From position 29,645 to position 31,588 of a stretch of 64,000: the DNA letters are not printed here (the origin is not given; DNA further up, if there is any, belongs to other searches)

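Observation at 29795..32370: GMC flavoprotein oxidoreductase translationally coupled (GTGA) to crtC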

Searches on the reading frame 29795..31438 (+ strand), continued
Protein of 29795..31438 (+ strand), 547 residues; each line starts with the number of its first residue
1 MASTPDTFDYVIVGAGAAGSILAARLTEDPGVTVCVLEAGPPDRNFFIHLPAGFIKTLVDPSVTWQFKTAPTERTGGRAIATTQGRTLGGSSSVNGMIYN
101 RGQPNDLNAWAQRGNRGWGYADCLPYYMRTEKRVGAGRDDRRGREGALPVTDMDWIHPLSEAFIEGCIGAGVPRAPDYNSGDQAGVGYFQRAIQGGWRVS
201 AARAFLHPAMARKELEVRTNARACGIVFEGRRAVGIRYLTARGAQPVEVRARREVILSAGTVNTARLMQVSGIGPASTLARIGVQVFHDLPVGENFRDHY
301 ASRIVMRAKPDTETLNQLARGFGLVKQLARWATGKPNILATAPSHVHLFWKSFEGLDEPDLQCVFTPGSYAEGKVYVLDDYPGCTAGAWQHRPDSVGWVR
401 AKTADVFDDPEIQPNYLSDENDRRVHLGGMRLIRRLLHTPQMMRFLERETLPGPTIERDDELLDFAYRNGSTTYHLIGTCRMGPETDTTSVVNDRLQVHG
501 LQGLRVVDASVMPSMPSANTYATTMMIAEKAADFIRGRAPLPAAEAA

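Call 15: find_related_loci(query=window:29795-31435:+, collection=genome_contigs, flank=10000)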
Query window:29795-31435:+ (547 aa) in genome_contigs; peptide patterns used: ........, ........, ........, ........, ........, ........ (x = any residue, [..] = any of these).
297 stretches matched a pattern; 223 encode a relative of the query (tblastn E <= 1e-3); the best 80 are kept; 80 distinct loci.
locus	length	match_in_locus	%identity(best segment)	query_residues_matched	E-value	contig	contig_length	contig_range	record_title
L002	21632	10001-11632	96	1-544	0e+0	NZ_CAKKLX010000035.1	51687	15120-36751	Roseomonas sp. CECT 9278 isolate AB11; 160606 SFS 39, whole genome shotgun sequence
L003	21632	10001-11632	96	1-544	0e+0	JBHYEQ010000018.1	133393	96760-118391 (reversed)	MAG: Roseomonas sp. isolate CCAP1453_12_bin-013 CCAP1453_12_bin-013_c18, whole genome shotgun sequence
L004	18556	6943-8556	93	1-538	0e+0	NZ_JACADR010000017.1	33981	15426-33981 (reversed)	Roseomonas rosulenta strain OP-27 17, whole genome shotgun sequence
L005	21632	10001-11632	89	1-544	0e+0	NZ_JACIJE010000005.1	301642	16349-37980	Neoroseomonas alkaliterrae strain DSM 25895 Ga0373337_05, whole genome shotgun sequence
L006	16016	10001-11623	88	1-541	0e+0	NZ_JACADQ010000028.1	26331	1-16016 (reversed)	Neoroseomonas rubea strain MO17 28, whole genome shotgun sequence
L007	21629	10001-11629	87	1-543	0e+0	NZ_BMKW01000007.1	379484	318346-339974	Neoroseomonas lacus strain CGMCC 1.3617 sequence07, whole genome shotgun sequence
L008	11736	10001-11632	88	1-544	0e+0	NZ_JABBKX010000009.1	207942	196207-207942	Neoroseomonas marina strain JC162 Scaffold9, whole genome shotgun sequence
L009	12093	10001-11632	87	1-544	0e+0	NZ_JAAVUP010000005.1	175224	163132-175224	Neoroseomonas oryzicola strain KCTC 22478 Scaffold5, whole genome shotgun sequence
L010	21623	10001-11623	86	1-541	0e+0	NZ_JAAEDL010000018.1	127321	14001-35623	Neoroseomonas eburnea strain LMG 31228 contig00018, whole genome shotgun sequence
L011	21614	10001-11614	87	6-543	0e+0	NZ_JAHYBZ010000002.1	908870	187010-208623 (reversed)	Roseomonas alba strain HJA6 contig2, whole genome shotgun sequence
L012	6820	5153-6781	86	1-543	0e+0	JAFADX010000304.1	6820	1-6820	MAG: Proteobacteria bacterium isolate OH_SBB_96 k127_816127, whole genome shotgun sequence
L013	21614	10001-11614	86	6-543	0e+0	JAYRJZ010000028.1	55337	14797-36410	MAG: Roseomonas sp. isolate SZ_szas3bin.30 NODE_472_length_55337_cov_2.17618, whole genome shotgun sequence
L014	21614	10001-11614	86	6-543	0e+0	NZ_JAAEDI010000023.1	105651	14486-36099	Neoroseomonas terrae strain LMG 31159 contig00023, whole genome shotgun sequence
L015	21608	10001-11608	86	6-541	0e+0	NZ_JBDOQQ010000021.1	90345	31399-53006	Roseomonas sp. CAU 1739 contig21, whole genome shotgun sequence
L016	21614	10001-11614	85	6-543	0e+0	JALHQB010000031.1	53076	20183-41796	MAG: Acetobacteraceae bacterium isolate bin.6 c_000000003162, whole genome shotgun sequence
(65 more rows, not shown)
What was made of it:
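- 29795..31438 (+): GMC-family FAD oxidoreductase, 547 aa, choline-dehydrogenase-like, substrate unknown. It is a conserved chromosomal gene of the Roseomonas clade and not a carotenoid gene. There are 80 orthologous loci (call 15).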

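Call 23: search_solved_structures(query=window:29795-31435:+, max_evalue=1e-20)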
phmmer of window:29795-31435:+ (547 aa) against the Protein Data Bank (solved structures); distinct sequences matched with E-value up to 1e-20: 49.
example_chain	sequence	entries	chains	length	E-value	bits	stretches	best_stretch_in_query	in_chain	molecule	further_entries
8b7s_A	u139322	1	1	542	1.5e-91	310.9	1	7-542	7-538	Chloramphenicol-inactivating oxidoreductase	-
9lq0_A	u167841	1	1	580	5.7e-91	309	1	7-545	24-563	Oxygen-dependent choline dehydrogenase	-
9ugm_A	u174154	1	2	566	1.2e-76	261.8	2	7-310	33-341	FAD containing choline oxidase mutant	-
2jbv_A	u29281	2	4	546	1e-73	252.1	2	7-309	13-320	CHOLINE OXIDASE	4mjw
3ljp_A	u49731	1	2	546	1e-73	252.1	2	7-309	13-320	Choline oxidase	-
3nne_A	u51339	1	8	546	1.2e-73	251.9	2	7-309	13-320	Choline oxidase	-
8rpg_A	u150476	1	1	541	3.7e-73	250.2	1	7-536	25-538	Alcohol oxidase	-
8rpf_A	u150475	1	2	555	1.5e-70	241.6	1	7-535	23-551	alcohol oxidase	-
7av4_AAA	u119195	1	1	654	9.5e-69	235.7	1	7-547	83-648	Fatty acid photodecarboxylase, chloroplastic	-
6ys2_AAA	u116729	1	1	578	1e-68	235.6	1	7-547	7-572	Fatty acid Photodecarboxylase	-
6zh7_A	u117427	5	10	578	1.5e-68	235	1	6-547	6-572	Fatty acid photodecarboxylase, chloroplastic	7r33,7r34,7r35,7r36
6ys1_AAA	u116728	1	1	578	1.6e-68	235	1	7-547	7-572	Fatty acid Photodecarboxylase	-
5ncc_A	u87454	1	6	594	2.3e-68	234.4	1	7-547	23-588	Fatty acid Photodecarboxylase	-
6yru_AAA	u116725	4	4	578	2.5e-68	234.3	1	7-547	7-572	Fatty acid Photodecarboxylase | Fatty acid photodecarboxylase, chloroplastic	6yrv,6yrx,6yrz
6f97_A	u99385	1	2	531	3.1e-64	220.8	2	5-306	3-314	5-(hydroxymethyl)furfural oxidase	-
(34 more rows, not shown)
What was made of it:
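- Closest known: Choline dehydrogenase BetA, choline oxidase and the chloramphenicol oxidase CmO. Same: Full-length alignment to 8b7s and 9lq0 at about 310 bits (call 23).
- GMC enzymes do oxidise primary alcohols, for example CmO, choline oxidase and HMF oxidase (call 23).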

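Call 40: find_encoding_contigs(protein=P0089, flank=6000, max_places=1)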
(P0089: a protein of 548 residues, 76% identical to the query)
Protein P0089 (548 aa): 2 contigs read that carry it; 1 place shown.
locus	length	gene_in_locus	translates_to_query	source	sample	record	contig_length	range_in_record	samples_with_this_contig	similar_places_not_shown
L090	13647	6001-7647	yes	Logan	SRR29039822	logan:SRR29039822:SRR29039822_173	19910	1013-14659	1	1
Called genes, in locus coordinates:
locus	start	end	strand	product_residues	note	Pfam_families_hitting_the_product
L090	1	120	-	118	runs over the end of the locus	PF00293:NUDIX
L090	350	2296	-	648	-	PF05787:PhoX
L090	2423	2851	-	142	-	-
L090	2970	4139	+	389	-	PF06441:EHN, PF00561:Abhydrolase_1, PF12697:Abhydrolase_6 (weak)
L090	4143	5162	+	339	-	PF08240:ADH_N, PF00107:ADH_zinc_N, PF13602:ADH_zinc_N_2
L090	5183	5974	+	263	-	PF01557:FAA_hydrolase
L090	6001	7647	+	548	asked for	PF00732:GMC_oxred_N, PF00890:FAD_binding_2 (faint), PF05199:GMC_oxred_C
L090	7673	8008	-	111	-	-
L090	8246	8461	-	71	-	PF07769:PsiF_repeat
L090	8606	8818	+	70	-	-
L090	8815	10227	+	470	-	PF01425:Amidase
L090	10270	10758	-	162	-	-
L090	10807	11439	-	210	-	PF00722:Glyco_hydro_16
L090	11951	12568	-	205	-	PF01243:PNPOx_N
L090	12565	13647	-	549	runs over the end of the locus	PF02776:TPP_enzyme_N, PF00205:TPP_enzyme_M, PF02775:TPP_enzyme_C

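Call 65: search_solved_structures(query=window:29795-31435:+, max_evalue=1e-70, show_alignments=4)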
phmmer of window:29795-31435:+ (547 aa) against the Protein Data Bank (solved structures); distinct sequences matched with E-value up to 1e-70: 7.
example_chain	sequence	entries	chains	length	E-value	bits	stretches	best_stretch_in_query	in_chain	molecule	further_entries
8b7s_A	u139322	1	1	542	1.5e-91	310.9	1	7-542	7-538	Chloramphenicol-inactivating oxidoreductase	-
9lq0_A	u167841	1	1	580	5.7e-91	309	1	7-545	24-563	Oxygen-dependent choline dehydrogenase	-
9ugm_A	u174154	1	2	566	1.2e-76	261.8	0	7-310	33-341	FAD containing choline oxidase mutant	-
2jbv_A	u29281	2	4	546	1e-73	252.1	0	7-309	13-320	CHOLINE OXIDASE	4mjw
3ljp_A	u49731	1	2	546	1e-73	252.1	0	7-309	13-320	Choline oxidase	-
3nne_A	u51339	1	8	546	1.2e-73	251.9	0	7-309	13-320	Choline oxidase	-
8rpg_A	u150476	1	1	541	3.7e-73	250.2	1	7-536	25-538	Alcohol oxidase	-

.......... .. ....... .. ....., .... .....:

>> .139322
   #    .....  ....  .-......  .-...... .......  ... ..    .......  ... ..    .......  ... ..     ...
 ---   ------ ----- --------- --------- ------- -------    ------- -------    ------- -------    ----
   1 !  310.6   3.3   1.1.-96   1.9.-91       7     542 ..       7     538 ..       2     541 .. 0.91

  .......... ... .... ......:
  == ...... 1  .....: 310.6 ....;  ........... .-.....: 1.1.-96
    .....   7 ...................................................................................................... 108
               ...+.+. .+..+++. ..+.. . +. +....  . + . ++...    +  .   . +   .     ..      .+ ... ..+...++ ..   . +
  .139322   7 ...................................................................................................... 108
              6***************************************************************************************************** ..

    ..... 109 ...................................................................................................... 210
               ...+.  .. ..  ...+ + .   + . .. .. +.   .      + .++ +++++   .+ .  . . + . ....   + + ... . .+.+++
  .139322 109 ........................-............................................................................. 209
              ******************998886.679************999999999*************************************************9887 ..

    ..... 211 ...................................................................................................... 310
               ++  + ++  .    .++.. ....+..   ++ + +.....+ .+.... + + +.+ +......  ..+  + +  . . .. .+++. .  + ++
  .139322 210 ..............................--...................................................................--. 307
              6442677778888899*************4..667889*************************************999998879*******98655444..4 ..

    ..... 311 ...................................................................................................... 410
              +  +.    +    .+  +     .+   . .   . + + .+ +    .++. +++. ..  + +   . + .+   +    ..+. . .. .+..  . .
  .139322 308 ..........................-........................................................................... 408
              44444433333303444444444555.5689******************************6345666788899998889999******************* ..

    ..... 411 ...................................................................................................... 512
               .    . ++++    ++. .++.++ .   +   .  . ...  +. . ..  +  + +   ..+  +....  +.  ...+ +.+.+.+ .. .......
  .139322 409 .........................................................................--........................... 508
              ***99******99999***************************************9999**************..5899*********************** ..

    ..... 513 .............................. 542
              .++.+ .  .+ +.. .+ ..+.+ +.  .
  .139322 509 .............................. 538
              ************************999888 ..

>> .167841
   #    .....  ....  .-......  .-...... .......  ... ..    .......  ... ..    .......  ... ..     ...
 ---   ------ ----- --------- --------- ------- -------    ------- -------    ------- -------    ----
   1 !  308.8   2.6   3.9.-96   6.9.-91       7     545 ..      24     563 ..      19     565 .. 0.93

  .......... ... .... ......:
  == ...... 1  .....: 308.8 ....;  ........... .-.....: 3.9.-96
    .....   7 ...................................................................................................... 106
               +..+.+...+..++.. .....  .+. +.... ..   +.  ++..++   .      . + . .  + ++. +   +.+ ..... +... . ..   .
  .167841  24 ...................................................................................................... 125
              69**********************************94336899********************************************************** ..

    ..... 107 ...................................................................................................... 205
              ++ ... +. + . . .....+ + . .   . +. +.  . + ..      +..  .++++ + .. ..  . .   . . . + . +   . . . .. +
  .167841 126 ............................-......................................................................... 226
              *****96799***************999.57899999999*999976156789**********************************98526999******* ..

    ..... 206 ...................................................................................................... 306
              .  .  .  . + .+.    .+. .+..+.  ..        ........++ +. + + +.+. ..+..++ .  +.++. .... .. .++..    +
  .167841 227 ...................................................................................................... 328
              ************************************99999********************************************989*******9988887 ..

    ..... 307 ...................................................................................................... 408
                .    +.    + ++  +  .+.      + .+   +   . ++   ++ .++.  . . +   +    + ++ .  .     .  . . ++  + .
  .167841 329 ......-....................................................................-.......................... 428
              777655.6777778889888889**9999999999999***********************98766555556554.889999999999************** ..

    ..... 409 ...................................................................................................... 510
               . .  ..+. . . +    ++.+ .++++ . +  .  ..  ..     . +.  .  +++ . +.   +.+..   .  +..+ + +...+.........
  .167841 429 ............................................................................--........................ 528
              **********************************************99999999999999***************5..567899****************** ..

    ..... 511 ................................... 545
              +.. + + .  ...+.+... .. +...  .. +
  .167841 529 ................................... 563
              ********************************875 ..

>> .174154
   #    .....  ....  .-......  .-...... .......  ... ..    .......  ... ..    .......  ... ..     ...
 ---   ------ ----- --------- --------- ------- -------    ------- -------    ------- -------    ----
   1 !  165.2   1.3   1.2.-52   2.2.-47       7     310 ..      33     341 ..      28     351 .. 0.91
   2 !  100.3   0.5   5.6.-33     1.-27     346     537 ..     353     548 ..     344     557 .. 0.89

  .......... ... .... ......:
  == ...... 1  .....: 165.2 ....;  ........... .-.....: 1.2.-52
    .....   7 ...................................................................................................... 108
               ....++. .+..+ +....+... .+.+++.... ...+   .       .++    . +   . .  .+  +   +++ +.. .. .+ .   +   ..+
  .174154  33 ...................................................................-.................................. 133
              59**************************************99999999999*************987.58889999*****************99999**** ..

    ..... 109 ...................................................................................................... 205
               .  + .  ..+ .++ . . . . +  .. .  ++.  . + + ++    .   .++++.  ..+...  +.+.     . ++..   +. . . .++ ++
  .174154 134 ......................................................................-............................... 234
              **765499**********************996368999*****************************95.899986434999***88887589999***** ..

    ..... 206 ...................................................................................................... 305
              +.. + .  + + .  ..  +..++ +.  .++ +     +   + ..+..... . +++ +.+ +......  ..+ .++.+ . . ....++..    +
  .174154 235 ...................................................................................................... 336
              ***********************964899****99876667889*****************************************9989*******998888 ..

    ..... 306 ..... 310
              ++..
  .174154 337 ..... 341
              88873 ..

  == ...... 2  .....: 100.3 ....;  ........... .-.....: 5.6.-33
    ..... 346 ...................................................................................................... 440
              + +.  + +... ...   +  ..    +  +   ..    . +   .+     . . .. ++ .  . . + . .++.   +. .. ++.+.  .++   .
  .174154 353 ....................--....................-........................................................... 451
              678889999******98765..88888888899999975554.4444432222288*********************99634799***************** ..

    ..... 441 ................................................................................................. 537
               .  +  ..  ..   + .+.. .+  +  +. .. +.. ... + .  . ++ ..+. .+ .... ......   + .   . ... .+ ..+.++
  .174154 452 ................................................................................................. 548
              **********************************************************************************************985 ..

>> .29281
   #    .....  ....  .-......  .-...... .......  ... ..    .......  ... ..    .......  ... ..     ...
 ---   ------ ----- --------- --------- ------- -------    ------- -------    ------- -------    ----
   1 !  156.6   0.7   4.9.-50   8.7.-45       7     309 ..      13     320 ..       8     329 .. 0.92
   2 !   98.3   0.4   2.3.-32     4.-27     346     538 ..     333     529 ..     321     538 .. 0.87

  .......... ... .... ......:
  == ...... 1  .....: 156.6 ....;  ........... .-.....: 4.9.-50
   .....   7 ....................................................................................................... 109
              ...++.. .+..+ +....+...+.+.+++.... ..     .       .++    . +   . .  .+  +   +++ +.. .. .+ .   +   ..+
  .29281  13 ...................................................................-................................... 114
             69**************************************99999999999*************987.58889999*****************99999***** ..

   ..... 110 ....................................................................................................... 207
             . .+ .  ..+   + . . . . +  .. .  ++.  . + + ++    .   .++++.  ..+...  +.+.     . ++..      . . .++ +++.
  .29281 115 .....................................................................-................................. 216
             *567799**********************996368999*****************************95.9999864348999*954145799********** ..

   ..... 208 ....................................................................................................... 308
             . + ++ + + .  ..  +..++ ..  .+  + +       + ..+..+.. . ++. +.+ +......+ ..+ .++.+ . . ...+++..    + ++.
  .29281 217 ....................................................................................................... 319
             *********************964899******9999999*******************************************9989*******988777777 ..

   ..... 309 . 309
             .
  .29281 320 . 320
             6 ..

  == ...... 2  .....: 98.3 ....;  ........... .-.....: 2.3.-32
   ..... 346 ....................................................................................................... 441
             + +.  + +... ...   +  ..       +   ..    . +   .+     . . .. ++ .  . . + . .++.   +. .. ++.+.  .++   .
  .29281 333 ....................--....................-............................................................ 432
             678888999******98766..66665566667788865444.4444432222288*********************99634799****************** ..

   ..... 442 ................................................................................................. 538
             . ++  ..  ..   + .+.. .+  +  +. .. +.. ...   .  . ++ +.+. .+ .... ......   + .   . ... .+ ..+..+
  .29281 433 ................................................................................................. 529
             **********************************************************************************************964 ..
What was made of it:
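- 29795..31438 (+): Best solved relatives are chloramphenicol oxidase 8b7s and choline dehydrogenase 9lq0, about 310 bits each (calls 23, 65).
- On GMC oxidoreductase family (Pfam PF00732 + PF05199): The Asn of '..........' aligns with the Asn of '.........' (call 65).
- The FAD motif is present, and the catalytic His/Asn align with choline oxidase (call 65).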
